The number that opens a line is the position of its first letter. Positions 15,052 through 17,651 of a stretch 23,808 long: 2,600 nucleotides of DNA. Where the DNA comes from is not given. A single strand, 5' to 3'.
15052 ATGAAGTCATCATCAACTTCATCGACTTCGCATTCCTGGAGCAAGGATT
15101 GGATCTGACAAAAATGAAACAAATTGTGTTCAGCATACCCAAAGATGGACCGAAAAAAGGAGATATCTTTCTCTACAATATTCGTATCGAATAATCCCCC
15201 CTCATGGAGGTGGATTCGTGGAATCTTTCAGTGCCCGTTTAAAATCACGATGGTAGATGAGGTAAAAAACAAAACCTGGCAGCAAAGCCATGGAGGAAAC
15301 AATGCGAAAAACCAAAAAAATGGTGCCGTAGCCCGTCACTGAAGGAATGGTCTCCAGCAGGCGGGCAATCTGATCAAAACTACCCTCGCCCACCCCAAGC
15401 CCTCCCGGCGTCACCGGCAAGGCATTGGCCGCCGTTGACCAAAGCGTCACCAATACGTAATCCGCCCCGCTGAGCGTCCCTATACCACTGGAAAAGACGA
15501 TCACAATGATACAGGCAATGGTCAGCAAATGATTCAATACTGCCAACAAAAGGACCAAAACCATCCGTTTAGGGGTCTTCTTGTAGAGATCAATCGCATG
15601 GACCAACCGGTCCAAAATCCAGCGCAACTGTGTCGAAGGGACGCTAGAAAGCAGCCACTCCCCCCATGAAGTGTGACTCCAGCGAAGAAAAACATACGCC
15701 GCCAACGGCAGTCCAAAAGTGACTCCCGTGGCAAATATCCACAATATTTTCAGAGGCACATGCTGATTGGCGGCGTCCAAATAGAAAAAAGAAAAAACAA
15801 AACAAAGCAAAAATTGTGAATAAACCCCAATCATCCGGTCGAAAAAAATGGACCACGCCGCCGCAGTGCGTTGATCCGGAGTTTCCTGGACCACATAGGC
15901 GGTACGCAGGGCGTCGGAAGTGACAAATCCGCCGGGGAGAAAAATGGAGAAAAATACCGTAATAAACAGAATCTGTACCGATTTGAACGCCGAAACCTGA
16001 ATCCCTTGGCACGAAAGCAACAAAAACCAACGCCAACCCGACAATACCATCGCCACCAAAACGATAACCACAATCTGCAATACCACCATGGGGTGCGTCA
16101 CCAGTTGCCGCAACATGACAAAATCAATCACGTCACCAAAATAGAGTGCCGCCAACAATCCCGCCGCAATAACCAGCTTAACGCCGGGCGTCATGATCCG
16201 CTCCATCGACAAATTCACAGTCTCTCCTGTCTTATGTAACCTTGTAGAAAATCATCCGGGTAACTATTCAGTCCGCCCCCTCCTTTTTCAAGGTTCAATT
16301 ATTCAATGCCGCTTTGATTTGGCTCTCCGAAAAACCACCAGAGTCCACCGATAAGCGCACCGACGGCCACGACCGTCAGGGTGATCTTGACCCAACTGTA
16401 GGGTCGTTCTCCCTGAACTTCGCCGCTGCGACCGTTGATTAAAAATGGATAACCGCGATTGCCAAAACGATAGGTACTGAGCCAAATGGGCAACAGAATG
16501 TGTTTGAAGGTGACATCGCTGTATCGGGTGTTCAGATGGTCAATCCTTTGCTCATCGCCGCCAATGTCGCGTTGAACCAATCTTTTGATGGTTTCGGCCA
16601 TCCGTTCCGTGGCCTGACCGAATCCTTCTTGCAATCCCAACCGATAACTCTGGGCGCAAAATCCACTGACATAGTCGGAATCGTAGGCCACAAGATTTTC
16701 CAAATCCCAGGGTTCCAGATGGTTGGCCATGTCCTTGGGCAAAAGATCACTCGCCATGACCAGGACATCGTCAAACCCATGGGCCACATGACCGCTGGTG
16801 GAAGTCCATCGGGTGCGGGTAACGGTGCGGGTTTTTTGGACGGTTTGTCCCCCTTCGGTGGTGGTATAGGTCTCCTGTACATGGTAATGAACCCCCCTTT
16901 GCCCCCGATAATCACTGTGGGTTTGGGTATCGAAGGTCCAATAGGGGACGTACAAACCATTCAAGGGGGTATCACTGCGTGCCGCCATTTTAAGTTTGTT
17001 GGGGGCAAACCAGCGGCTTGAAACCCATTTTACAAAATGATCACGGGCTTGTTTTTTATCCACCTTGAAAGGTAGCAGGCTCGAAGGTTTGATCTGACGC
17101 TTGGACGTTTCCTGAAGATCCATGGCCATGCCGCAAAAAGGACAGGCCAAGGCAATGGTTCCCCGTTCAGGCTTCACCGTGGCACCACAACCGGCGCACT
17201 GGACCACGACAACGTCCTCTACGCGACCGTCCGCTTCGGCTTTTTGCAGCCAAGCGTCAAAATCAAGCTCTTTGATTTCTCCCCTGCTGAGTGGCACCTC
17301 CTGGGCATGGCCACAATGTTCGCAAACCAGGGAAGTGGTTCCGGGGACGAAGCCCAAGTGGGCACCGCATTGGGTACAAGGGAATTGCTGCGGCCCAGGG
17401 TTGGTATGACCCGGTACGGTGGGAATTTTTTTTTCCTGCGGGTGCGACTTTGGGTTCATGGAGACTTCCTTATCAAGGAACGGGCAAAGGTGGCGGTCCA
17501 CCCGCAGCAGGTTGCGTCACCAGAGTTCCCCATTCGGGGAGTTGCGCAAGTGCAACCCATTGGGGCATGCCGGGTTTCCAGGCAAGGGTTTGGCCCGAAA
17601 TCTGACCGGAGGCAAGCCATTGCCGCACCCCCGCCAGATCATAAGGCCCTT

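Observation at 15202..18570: PspA-less SPFH (YdjI-like) + double zinc-ribbon (YdjG-like) + flippase-like membrane module with GYF-like tail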

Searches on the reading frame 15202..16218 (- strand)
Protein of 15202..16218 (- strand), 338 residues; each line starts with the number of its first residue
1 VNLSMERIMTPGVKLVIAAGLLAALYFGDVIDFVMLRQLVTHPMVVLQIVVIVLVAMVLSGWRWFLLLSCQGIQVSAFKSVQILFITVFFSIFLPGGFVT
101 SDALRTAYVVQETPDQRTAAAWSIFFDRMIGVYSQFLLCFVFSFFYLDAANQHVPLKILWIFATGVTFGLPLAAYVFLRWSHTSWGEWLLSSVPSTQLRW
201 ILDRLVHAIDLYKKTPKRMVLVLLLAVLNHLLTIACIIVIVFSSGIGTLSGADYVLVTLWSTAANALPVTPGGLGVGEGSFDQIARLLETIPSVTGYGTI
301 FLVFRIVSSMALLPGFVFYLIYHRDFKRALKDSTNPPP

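Call 3: search_protein_families(library=pfam, proteins=[window:15202-16218:-], max_evalue=0.01)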
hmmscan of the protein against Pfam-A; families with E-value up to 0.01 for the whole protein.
window:15202-16218:- (338 aa): 1 family
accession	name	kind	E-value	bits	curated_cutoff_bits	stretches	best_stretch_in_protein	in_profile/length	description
PF03706.18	LPG_synthase_TM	-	4.1e-29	102.4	33.4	1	14-314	4-301/302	Lysylphosphatidylglycerol synthase TM region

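Call 4: search_protein_families(library=ncbifam, proteins=[window:15202-16218:-], max_evalue=0.01)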
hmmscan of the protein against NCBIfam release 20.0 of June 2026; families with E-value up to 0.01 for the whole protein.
window:15202-16218:- (338 aa): 1 family
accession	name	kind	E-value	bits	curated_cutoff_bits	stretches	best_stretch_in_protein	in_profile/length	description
TIGR00374.1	TIGR00374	subfamily_domain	7.1e-10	38.8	43.2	1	41-328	27-319/323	flippase-like domain-containing protein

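Call 28: find_encoding_contigs(protein=window:15202-16218:-, flank=8000, max_places=3)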
Protein window:15202-16218:- (338 aa): 3 contigs read that carry it; 3 places shown.
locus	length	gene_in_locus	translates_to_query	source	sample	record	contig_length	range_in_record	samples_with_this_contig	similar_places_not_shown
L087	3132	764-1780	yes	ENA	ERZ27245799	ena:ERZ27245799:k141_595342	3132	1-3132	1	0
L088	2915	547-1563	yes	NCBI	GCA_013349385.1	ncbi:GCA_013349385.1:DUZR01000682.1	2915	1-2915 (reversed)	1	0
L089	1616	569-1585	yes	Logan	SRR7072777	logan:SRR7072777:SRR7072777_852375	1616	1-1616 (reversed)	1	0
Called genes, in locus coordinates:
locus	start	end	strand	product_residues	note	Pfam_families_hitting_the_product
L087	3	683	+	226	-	?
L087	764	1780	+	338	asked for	PF03706:LPG_synthase_TM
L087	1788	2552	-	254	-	-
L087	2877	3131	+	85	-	?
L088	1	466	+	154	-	?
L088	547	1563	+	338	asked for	PF03706:LPG_synthase_TM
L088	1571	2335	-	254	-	-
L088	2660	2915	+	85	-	?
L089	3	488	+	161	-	?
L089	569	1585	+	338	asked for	PF03706:LPG_synthase_TM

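Call 30: search_protein_families(library=padloc, proteins=[window:15202-16218:-], max_evalue=0.01)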
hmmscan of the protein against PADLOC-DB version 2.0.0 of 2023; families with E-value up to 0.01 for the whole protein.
window:15202-16218:- (338 aa): 0 families

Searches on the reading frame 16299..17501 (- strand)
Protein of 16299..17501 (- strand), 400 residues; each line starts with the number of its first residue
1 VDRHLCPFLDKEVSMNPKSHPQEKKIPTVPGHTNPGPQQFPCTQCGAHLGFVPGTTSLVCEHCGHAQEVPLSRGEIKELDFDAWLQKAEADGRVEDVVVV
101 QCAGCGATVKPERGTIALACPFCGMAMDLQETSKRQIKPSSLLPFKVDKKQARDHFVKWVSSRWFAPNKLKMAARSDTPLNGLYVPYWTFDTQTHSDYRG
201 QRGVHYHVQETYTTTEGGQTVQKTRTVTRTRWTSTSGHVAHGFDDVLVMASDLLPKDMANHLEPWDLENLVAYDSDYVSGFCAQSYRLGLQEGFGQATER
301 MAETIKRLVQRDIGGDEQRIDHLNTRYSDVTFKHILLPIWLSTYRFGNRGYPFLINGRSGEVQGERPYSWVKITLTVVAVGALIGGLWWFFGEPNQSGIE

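Call 3: search_protein_families(library=pfam, proteins=[window:16299-17501:-], max_evalue=0.01)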
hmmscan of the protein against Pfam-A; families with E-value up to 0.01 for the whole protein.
window:16299-17501:- (400 aa): 5 families
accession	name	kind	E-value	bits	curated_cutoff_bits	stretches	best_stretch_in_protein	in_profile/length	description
PF23547.1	Zn_ribbon_FGT1_1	-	1.8e-07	31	27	1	99-126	2-29/35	FORGETTER1 first zinc ribbon domain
PF09297.16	Zn_ribbon_NUD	-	6.9e-05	22.9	24.8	0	42-66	6-30/32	NADH pyrophosphatase zinc ribbon domain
PF01155.25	HypA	-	0.00062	20.2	28.9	0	98-130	69-100/112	Hydrogenase/urease nickel incorporation, metallochaperone, hypA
PF14354.12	Lar_restr_allev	-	0.0018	18.9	28.6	0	58-107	4-33/58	Restriction alleviation protein Lar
PF12773.13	DZR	-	0.0035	17.9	27.3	0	40-66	13-33/45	Double zinc ribbon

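Call 4: search_protein_families(library=ncbifam, proteins=[window:16299-17501:-], max_evalue=0.01)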
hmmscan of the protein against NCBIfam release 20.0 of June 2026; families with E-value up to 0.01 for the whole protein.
window:16299-17501:- (400 aa): 3 families
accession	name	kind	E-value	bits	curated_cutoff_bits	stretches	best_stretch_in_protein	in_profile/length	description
NF034126.3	PRK09521.1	equivalog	0.0063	16.3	90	0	97-125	142-168/180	exosome complex RNA-binding protein Csl4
NF011481.0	PRK14890.1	equivalog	0.0075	16.3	61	0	99-126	9-36/61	putative Zn-ribbon RNA-binding protein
NF001606.0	PRK00398.1-3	equivalog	0.0079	16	72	0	101-137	4-38/44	DNA-directed RNA polymerase subunit P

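Call 12: find_homologous_proteins(query=window:16299-17459:-, max_evalue=0.00001)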
Query window:16299-17459:- (386 aa): 6868 proteins with E <= 0.00001 among 8000 candidates; the best 120 are listed.
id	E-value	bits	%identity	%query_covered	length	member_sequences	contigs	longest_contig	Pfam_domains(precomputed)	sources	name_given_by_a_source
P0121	1.4e-188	645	69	100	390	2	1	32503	PF23547.2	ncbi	ncbi:MAG: hypothetical protein H7829_16395 [Magnetococcus sp. THC-1_WYH]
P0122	2.1e-187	641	70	98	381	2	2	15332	PF07754.18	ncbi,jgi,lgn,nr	ncbi:MAG: hypothetical protein HQL07_12795 [Nitrospirae bacterium]|nr:hypothetical protein [Magnetoc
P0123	1.7e-180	619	71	92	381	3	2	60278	PF23547.2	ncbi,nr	ncbi:MAG: primosomal protein N' (replication factor Y) - superfamily II helicase [Magnetococcales ba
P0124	6.8e-180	617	67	98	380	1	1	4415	-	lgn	-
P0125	1.4e-178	612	69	94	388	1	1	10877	PF23547.2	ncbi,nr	ncbi:MAG: hypothetical protein HQL73_07510 [Magnetococcales bacterium]|nr:hypothetical protein [Magn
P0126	1.7e-175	602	67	95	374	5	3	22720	PF23547.2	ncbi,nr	ncbi:MAG: hypothetical protein HQL78_08930 [Magnetococcales bacterium]|nr:hypothetical protein [Magn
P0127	2.5e-166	572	64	94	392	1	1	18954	PF23547.2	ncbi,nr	ncbi:MAG: primosomal protein N' (replication factor Y) - superfamily II helicase [Magnetococcales ba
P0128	1.7e-162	559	62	95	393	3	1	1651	PF09297.17,PF23547.2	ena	-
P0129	1.1e-141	491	56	97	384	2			PF23547.2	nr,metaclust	nr:conserved uncharacterized protein [uncultured bacterium]|metaclust:status=active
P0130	1.8e-127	444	54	94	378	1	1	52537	PF07754.18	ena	-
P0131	1.2e-126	441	54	87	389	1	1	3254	-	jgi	jgi:DNA-directed RNA polymerase subunit RPC12/RpoP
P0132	1.3e-125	438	52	94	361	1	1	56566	-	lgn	-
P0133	1.6e-125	438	55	91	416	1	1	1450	PF07754.18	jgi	jgi:predicted RNA-binding Zn-ribbon protein involved in translation (DUF1610 family)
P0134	5.4e-125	436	54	87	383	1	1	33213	PF08271.18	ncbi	-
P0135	1.7e-124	434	52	89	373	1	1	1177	PF01155.26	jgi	jgi:DNA-directed RNA polymerase subunit RPC12/RpoP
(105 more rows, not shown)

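Call 29: predict_structure(alignment_id=A2)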
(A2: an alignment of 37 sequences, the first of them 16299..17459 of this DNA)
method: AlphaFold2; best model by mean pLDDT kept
length: 386 residues; sequences in the alignment: 37
mean_pLDDT: 86.6   pTM: 0.78
mean pLDDT of the five models: 86.6, 86.5, 84.5, 84.2, 83.0
residues with pLDDT >= 90: 217; 70-90: 125; 50-70: 21; < 50: 23
segments of 3 or more residues with pLDDT < 50: 1-22
pLDDT, mean of each block of 10 residues (from residue 1): 43 38 70 78 86 80 90 73 89 85 87 88 89 92 93 89 90 97 98 97 93 97 98 93 90 89 73 89 96 98 98 97 94 90 95 86 94 86 55
secondary structure, 60 per line:
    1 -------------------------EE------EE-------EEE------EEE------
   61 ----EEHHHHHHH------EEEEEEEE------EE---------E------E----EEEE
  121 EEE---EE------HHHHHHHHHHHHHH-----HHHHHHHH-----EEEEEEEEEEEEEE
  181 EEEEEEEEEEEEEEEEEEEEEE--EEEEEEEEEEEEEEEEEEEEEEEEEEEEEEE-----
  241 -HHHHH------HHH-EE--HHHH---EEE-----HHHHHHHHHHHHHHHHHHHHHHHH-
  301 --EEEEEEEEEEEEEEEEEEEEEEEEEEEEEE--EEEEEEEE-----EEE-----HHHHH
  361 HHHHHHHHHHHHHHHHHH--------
elements in order: E43-45 E52-54 H67-73 E80-87 E117-123 H135-148 H154-161 E167-202 E205-235 H242-246 H261-264 E268-270 H276-299 E303-332 E335-342 E348-350 H356-378

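Call 30: search_protein_families(library=padloc, proteins=[window:16299-17459:-], max_evalue=0.01)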
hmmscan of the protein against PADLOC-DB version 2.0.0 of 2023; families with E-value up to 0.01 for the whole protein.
window:16299-17459:- (386 aa): 0 families
